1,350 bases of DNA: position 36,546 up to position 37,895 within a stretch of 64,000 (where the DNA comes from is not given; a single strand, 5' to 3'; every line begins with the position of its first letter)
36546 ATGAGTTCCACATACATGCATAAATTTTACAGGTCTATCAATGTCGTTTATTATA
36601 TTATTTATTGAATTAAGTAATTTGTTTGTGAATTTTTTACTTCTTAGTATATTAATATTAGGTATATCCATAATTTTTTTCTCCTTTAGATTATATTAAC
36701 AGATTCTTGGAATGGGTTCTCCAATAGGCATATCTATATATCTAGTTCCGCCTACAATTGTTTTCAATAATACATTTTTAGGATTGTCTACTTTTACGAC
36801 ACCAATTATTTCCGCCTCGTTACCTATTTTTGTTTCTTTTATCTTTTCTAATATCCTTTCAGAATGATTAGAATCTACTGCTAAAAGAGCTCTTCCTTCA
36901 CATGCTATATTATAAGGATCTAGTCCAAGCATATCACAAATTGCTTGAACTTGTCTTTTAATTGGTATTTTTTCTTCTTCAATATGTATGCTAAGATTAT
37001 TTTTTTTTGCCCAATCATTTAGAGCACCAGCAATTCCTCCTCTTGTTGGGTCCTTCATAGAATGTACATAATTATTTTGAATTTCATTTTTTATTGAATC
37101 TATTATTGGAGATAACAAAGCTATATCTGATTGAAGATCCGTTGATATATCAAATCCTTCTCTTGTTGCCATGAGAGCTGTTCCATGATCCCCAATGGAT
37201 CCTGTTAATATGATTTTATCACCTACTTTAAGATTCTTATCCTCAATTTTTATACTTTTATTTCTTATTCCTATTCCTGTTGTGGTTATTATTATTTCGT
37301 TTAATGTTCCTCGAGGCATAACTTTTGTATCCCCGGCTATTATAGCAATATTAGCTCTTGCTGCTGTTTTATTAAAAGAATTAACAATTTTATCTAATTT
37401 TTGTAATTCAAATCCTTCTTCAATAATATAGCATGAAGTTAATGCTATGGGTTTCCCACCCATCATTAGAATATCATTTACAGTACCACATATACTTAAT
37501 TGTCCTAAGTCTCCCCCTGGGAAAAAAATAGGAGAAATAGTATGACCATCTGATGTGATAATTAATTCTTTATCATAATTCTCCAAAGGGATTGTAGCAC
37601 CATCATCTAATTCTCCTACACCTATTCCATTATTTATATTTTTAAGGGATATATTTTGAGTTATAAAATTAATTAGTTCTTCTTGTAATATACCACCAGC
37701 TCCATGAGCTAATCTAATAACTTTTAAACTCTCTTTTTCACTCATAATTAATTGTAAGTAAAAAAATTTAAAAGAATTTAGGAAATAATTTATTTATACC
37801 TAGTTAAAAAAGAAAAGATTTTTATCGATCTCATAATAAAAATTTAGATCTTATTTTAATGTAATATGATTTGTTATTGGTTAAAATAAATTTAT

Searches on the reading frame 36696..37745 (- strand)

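Call 58: search_protein_families(library=pfam, proteins=[window:36696-37745:-], max_evalue=0.0001)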
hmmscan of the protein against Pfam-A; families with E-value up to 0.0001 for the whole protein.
window:36696-37745:- (349 aa): 2 families
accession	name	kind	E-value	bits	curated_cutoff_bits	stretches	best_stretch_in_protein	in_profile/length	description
PF02769.27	AIRS_C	-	3.5e-29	102.4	23.1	1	173-321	1-149/156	AIR synthase related protein, C-terminal domain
PF00586.29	AIRS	-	1.4e-21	77.5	24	1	47-160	2-111/112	AIR synthase related protein, N-terminal domain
